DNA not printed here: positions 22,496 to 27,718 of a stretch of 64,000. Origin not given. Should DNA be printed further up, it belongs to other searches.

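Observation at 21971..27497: Perfect ~463-bp direct repeat at the 5' ends of the two LamG genes, suggesting gene conversion and an assembly hazard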

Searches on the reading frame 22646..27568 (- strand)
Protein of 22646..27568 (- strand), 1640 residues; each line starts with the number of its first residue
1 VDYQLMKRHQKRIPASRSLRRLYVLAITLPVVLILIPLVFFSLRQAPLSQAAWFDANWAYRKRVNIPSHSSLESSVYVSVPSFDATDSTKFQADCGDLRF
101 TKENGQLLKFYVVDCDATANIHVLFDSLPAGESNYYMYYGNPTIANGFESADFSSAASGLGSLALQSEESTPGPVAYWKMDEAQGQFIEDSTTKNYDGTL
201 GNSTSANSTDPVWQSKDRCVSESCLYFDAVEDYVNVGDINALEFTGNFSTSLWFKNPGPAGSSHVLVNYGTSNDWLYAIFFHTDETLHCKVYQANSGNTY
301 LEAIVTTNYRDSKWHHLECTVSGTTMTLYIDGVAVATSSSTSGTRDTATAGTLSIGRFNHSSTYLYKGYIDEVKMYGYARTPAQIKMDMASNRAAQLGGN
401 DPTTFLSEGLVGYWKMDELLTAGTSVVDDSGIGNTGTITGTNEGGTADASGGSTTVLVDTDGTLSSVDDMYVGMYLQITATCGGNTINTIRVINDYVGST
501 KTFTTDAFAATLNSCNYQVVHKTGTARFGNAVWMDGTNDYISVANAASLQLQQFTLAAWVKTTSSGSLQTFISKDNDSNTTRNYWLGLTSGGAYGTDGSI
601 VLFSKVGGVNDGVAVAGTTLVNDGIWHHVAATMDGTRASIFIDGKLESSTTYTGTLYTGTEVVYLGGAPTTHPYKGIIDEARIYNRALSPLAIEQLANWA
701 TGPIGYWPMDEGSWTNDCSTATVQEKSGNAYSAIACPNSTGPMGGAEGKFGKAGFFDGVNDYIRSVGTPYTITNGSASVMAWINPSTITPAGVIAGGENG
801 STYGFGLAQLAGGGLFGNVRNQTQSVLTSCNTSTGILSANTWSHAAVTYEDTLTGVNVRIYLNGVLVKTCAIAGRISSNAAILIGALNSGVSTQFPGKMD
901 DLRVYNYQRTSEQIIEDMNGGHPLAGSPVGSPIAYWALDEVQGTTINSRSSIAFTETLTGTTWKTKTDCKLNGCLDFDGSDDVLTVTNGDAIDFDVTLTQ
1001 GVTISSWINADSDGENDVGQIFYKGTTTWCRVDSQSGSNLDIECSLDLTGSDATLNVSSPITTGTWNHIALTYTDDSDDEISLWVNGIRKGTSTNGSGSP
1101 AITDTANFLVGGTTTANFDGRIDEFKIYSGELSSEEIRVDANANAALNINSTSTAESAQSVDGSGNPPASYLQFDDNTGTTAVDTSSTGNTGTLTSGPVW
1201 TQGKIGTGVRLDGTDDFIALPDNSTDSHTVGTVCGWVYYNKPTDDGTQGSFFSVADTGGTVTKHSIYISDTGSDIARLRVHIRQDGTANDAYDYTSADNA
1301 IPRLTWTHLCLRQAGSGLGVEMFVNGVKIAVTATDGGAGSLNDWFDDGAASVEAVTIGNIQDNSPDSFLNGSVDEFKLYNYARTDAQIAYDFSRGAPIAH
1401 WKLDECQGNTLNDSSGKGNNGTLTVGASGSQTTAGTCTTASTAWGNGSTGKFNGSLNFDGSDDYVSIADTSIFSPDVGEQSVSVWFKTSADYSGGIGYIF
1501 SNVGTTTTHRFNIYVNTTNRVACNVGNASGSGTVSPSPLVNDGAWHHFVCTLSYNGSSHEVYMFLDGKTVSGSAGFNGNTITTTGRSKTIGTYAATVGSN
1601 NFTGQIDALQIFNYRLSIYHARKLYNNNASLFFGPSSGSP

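Call 10: search_protein_families(library=pfam, proteins=[window:22646-27568:-], max_evalue=0.01)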
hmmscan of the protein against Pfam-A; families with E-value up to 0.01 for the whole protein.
window:22646-27568:- (1640 aa): 7 families
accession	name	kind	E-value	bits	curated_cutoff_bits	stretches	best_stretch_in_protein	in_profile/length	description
PF13385.13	Laminin_G_3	-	3.8e-124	410.6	27.6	6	535-693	1-150/151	Concanavalin A-like lectin/glucanases superfamily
PF02210.31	Laminin_G_2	-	1.1e-25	90.9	22.9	2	597-683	27-123/126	Laminin G domain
PF00054.30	Laminin_G_1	-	3e-17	63.5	24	2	607-670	38-102/131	Laminin G domain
PF00354.24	Pentaxin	-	2.2e-09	37.7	25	0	1041-1134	62-150/194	Pentaxin family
PF10102.14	DUF2341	-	2.4e-08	34.7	23.4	1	94-145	1-56/84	Domain of unknown function (DUF2341)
PF06439.18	3keto-disac_hyd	-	7.6e-07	29.8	26.8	0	247-354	53-171/187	3-keto-disaccharide hydrolase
PF14099.13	Polysacc_lyase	-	0.0006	20.2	29.9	0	999-1096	82-177/210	Polysaccharide lyase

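Call 13: find_encoding_contigs(protein=window:22646-27562:-, flank=10000, max_places=10)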
Protein window:22646-27562:- (1638 aa): no gene with exactly this product is on record in the collection.

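Call 14: find_encoding_contigs(protein=window:22646-27553:-, flank=10000, max_places=10)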
Protein window:22646-27553:- (1635 aa): no gene with exactly this product is on record in the collection.
